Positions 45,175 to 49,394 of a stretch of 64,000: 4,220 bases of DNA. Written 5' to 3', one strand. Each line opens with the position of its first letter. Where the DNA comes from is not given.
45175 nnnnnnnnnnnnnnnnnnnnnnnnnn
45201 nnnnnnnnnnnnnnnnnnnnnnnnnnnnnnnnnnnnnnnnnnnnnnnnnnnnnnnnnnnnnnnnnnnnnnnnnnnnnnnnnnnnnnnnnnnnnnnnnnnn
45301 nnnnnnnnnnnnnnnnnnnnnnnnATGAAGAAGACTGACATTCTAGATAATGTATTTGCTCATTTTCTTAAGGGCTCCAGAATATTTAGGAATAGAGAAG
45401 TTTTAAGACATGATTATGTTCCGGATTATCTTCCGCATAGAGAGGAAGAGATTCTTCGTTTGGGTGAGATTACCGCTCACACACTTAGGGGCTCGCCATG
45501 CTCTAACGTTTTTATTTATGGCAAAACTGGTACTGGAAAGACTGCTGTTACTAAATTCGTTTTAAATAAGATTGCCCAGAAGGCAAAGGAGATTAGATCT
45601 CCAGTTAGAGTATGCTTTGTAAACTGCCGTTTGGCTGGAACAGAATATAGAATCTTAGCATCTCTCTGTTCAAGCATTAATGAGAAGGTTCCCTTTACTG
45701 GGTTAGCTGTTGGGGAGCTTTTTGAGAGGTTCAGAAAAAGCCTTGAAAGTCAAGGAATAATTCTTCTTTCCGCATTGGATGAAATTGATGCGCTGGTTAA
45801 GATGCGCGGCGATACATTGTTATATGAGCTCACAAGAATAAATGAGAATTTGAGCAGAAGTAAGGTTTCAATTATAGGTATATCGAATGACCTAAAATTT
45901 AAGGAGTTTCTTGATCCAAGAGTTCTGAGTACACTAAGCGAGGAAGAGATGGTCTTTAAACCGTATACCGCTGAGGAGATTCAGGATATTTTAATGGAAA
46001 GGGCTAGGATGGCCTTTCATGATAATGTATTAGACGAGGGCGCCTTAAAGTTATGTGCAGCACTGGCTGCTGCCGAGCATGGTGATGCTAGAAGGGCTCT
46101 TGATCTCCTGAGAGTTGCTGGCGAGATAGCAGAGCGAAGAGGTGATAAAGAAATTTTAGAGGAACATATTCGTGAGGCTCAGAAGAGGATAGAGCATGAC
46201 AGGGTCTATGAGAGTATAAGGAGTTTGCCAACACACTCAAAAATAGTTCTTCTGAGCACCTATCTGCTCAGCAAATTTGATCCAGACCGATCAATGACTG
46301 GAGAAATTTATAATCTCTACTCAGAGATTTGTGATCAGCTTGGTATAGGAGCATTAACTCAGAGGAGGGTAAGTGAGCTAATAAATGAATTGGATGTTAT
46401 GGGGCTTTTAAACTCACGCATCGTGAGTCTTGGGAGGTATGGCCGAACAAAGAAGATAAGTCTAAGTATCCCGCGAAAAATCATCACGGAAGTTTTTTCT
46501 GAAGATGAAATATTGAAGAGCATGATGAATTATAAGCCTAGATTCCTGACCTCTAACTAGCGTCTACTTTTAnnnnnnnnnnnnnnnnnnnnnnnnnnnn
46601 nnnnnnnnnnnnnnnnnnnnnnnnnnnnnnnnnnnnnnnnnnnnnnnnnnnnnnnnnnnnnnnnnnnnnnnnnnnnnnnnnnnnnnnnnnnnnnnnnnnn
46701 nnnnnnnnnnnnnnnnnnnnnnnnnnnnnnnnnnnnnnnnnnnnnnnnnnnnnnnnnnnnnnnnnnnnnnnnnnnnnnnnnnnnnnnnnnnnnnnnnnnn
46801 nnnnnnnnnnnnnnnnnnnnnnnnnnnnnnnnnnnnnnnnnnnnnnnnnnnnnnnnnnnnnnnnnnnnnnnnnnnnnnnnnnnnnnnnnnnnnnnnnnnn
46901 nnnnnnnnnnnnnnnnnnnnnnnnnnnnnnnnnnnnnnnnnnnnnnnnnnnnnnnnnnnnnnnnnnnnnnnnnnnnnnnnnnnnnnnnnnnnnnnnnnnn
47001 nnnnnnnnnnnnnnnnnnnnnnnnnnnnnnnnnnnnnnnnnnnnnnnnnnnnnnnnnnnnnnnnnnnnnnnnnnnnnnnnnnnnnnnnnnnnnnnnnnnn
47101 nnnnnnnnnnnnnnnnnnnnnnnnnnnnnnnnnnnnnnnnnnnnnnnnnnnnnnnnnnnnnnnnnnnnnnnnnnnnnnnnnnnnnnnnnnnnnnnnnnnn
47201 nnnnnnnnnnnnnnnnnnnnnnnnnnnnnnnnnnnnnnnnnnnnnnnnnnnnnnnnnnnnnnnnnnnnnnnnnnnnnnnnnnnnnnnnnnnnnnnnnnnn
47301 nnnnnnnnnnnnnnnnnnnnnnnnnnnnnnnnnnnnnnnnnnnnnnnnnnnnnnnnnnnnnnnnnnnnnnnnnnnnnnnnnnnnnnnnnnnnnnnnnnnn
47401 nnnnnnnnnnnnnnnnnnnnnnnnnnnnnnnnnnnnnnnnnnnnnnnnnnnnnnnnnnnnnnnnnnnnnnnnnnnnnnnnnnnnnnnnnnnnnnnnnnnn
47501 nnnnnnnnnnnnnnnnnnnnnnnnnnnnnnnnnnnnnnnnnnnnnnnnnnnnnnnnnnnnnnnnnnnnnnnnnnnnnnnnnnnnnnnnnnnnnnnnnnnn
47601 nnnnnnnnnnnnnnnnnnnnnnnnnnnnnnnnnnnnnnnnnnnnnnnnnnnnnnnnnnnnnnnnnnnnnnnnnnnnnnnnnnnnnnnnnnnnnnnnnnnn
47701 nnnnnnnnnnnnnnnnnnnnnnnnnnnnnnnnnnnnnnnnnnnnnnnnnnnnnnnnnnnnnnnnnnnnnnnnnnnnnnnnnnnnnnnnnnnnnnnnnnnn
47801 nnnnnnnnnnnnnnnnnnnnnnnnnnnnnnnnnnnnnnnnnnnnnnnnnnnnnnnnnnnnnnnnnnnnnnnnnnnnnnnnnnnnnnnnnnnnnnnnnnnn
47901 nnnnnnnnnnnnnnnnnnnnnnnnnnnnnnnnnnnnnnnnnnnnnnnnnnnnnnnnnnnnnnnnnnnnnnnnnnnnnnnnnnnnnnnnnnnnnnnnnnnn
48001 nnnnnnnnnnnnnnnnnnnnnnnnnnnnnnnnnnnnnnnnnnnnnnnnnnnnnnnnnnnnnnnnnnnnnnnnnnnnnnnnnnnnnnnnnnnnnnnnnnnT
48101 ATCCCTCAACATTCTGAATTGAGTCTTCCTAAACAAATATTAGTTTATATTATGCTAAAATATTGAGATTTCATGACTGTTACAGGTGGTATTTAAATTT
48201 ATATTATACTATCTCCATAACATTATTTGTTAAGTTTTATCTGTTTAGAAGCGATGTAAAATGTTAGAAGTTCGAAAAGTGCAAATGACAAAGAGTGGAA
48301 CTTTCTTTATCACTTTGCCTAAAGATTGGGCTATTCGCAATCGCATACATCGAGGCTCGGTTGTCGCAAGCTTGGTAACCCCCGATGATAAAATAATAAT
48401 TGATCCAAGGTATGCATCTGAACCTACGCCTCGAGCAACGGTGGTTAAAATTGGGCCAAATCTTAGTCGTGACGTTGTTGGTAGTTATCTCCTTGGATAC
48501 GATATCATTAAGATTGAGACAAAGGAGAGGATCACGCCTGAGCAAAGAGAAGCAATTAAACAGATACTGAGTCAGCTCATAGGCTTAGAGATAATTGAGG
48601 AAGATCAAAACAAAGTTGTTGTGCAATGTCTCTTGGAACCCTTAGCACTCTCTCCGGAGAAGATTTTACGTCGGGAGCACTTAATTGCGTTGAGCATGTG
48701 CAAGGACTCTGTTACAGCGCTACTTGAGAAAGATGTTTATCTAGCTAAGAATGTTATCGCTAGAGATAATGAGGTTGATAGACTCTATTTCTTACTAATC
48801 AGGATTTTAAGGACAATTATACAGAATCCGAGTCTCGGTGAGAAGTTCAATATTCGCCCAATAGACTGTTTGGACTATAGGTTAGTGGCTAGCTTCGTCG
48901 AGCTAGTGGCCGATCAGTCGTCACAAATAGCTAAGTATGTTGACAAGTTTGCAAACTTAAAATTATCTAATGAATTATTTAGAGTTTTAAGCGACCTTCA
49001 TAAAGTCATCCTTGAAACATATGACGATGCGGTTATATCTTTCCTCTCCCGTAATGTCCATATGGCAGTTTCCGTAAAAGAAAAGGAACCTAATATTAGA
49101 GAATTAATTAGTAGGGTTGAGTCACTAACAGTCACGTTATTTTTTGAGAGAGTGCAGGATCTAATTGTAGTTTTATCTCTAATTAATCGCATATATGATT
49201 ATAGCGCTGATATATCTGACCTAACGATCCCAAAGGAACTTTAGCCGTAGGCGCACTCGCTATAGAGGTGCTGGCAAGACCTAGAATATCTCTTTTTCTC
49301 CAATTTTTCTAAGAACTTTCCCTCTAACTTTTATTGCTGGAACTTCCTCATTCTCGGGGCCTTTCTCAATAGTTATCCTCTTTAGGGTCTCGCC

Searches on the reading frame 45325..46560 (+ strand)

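Call 6: search_protein_families(library=pfam, proteins=[window:45325-46560:+], max_evalue=0.1)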
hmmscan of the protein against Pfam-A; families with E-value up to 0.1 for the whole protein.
window:45325-46560:+ (411 aa): 20 families
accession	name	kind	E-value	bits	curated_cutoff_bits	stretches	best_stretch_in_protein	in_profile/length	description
PF09079.17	Cdc6_C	-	1.5e-28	99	25.1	1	296-389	1-95/96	CDC6, C terminal winged helix domain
PF22703.2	Cdc6_lid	-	3.6e-27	94.5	27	1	220-287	1-68/68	Cdc6 AAA+ ATPase-type lid domain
PF13401.12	AAA_22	-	3e-12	47.4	27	1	59-184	5-119/130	AAA domain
PF22606.2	Cdc6-ORC-like_ATPase_lid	-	4e-10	39.9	27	1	214-270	1-57/60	Cdc6/ORC-like, ATPase lid domain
PF13191.12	AAA_16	-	1.3e-07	32.7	32.6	1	36-108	2-66/167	AAA ATPase domain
PF00004.35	AAA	-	1.1e-06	29.5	21.2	1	63-200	2-118/131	ATPase family associated with various cellular activities (AAA)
PF05673.19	DUF815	-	2.5e-05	24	23.8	1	40-87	34-81/249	Protein of unknown function (DUF815)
PF05621.17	TniB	-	0.00014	21.8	22.4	1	45-176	22-153/189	Bacterial TniB protein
PF24883.2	NPHP3_N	-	0.00036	21.2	24.8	1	58-115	21-72/164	Nephrocystin 3, N-terminal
PF01637.24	ATPase_2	-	0.00057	20.2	33.2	1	39-179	4-145/225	ATPase domain predominantly from Archaea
PF05729.18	NACHT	-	0.0012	19.1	26.7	1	62-171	3-115/167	NACHT domain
PF16193.11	AAA_assoc_2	-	0.0016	19.1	34.3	1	243-288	11-57/81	AAA C-terminal domain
PF02367.23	TsaE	-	0.002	18.5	26.6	1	39-93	3-54/128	Threonylcarbamoyl adenosine biosynthesis protein TsaE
PF00270.35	DEAD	-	0.0066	16.6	26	0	60-83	15-39/167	DEAD/DEAH box helicase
PF00158.32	Sigma54_activat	-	0.038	14.1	20.2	1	60-89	23-52/168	Sigma-54 interaction domain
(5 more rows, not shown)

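Call 7: search_protein_families(library=ncbifam, proteins=[window:45325-46560:+], max_evalue=0.1)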
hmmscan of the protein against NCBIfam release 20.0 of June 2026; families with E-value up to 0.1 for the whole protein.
window:45325-46560:+ (411 aa): 19 families
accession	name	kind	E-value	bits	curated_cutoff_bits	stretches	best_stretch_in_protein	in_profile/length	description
NF001625.0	PRK00411.1-3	equivalog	1.3e-157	524.8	501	1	4-405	4-407/415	ORC1-type DNA replication protein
TIGR02928.1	TIGR02928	subfamily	8.9e-132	439.4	181.3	1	20-380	1-366/366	orc1/cdc6 family replication initiation protein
NF001623.0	PRK00411.1-1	equivalog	2.9e-67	227.2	311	1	9-396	6-403/411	ORC1-type DNA replication protein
NF001624.0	PRK00411.1-2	subfamily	2.3e-65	220.9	354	1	19-389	12-370/374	ORC1-type DNA replication protein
NF001626.0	PRK00411.1-5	equivalog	1.2e-51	175.8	417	1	19-388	15-371/374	ORC1-type DNA replication protein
NF000868.0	PRK00080.1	equivalog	5.9e-05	22.1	282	0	27-93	19-85/330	Holliday junction branch migration DNA helicase RuvB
TIGR02902.1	spore_lonB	equivalog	0.00027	19.7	723.3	0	54-87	81-114/531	ATP-dependent protease LonB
TIGR03689.1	pup_AAA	equivalog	0.00064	18.5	504.75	1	58-163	215-307/512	proteasome ATPase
TIGR00635.1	ruvB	equivalog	0.0099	14.9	299.05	0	49-93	20-64/305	Holliday junction branch migration DNA helicase RuvB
NF047389.1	ATPase_Sll1717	subfamily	0.01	15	75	0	259-356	321-409/454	P-loop ATPase, Sll1717 family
TIGR01618.1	phage_P_loop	hypoth_equivalog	0.014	15.1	138.75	1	52-79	6-32/220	phage nucleotide-binding protein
TIGR02782.1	TrbB_P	equivalog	0.019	14.3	304.55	1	60-89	137-166/303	P-type conjugative transfer ATPase TrbB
NF042959.1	IteA_antiphage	equivalog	0.021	14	510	0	60-83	126-149/367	anti-phage ATPase IteA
NF045975.1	VirB4_plasma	equivalog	0.028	12.1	590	1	60-87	516-544/894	Mbov_0397 family ICE element conjugal transfer ATPase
TIGR00362.1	DnaA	equivalog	0.033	13.3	343.9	1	56-89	134-167/437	chromosomal replication initiator protein DnaA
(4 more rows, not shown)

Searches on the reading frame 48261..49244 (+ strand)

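Call 6: search_protein_families(library=pfam, proteins=[window:48261-49244:+], max_evalue=0.1)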
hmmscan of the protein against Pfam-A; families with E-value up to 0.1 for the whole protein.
window:48261-49244:+ (327 aa): 4 families
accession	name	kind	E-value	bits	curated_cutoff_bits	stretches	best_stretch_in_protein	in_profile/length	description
PF01895.24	PhoU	-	4.3e-19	69.1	23.5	2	137-227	2-89/89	PhoU domain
PF04014.23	MazE_antitoxin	-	0.0004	20.7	24.7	1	12-49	5-42/48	Antidote-toxin recognition MazE, bacterial antitoxin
PF23659.1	UFL1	-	0.069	14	27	0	217-308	27-116/120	E3 UFM1-protein ligase 1-like domain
PF05024.20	Gpi1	-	0.071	13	22.2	0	218-315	72-160/265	N-acetylglucosaminyl transferase component (Gpi1)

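Call 7: search_protein_families(library=ncbifam, proteins=[window:48261-49244:+], max_evalue=0.1)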
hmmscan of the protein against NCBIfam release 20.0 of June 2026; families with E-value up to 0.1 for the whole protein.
window:48261-49244:+ (327 aa): 3 families
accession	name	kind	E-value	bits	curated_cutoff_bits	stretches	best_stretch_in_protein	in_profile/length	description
TIGR02135.1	phoU_full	equivalog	2.8e-12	46.7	130.25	2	213-320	88-201/212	phosphate signaling complex protein PhoU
TIGR01439.1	lp_hng_hel_AbrB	domain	0.019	14.7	28.3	0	17-49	10-42/44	transcriptional regulator, AbrB family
NF008332.0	PRK11115.1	equivalog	0.1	12.1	342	0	143-227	135-213/239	phosphate signaling complex protein PhoU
